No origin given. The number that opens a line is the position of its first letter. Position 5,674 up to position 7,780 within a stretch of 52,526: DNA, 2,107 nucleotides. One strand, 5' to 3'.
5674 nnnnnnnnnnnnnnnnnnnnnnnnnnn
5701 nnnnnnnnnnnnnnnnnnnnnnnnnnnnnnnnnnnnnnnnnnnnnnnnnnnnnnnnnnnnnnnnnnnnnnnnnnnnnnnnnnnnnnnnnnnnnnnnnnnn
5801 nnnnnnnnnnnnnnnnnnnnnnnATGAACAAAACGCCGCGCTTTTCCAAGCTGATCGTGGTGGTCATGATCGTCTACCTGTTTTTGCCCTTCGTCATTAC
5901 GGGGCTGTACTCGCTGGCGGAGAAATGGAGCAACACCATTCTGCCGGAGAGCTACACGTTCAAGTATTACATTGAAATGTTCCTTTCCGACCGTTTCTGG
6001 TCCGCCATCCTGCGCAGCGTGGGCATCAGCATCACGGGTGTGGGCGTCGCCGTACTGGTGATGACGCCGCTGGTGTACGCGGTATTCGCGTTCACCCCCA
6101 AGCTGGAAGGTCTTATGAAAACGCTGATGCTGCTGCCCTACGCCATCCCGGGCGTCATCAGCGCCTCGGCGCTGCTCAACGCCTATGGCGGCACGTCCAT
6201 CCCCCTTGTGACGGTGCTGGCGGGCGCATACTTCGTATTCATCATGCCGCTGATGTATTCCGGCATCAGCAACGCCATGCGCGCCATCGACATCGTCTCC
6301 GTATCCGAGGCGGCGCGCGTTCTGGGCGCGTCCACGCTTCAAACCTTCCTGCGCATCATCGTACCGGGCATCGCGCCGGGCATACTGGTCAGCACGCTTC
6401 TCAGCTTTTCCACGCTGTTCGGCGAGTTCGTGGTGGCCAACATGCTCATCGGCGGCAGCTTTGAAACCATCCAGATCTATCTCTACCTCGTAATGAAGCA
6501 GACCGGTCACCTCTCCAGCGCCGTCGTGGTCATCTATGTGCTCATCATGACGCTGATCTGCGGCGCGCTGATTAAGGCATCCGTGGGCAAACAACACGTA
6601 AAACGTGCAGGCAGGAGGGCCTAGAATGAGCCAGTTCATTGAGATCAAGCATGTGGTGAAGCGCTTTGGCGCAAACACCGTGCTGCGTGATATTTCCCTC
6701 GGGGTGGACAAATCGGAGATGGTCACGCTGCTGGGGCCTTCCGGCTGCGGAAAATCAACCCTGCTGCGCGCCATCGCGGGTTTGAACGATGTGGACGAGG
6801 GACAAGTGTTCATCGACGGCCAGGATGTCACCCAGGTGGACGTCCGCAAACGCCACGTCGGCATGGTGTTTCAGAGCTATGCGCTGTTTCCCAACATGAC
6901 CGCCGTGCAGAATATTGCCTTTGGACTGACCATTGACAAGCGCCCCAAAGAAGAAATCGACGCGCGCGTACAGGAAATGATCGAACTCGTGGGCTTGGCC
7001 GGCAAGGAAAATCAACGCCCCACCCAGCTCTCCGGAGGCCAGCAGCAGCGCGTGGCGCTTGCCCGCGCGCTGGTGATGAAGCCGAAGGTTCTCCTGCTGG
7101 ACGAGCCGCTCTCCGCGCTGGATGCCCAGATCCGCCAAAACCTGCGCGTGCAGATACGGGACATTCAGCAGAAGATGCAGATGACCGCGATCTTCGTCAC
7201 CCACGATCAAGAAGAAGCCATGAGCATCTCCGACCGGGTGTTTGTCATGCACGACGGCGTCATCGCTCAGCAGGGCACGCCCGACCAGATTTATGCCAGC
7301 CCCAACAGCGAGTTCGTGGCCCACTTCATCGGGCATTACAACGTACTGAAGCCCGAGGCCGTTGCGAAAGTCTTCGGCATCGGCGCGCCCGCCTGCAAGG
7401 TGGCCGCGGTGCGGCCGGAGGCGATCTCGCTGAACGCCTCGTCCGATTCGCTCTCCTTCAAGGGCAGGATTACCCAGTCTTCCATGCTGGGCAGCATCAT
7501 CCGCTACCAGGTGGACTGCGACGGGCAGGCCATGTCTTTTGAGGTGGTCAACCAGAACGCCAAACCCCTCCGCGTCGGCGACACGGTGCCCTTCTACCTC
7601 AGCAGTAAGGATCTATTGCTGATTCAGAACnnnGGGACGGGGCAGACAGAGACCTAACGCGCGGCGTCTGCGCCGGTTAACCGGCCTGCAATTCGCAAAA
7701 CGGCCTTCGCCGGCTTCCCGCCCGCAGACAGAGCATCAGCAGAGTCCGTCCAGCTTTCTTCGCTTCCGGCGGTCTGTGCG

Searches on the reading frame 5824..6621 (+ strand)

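Call 44: search_protein_families(library=pfam, proteins=[window:5824-6621:+], max_evalue=0.00001)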
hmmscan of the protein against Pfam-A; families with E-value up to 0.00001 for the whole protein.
window:5824-6621:+ (266 aa): 1 family
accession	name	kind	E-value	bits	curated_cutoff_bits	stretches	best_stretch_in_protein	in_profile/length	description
PF00528.27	BPD_transp_1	-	1.7e-11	44.6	26.4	1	88-246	10-171/184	Binding-protein-dependent transport system inner membrane component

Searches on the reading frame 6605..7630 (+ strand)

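Call 44: search_protein_families(library=pfam, proteins=[window:6605-7630:+], max_evalue=0.00001)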
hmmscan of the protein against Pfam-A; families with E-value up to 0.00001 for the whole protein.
window:6605-7630:+ (342 aa): 4 families
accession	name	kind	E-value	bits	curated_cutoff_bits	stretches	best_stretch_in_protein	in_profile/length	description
PF00005.33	ABC_tran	-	3.9e-40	138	25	1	27-169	1-136/137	ABC transporter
PF08402.16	TOBE_2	-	5.7e-12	46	21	1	268-339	2-75/76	TOBE domain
PF02463.25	SMC_N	-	4.2e-09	36.6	40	1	37-219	24-218/220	RecF/RecN/SMC N terminal domain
PF13304.12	AAA_21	-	6.6e-09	36.7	27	0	135-203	231-301/304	AAA domain, putative AbiEii toxin, Type IV TA system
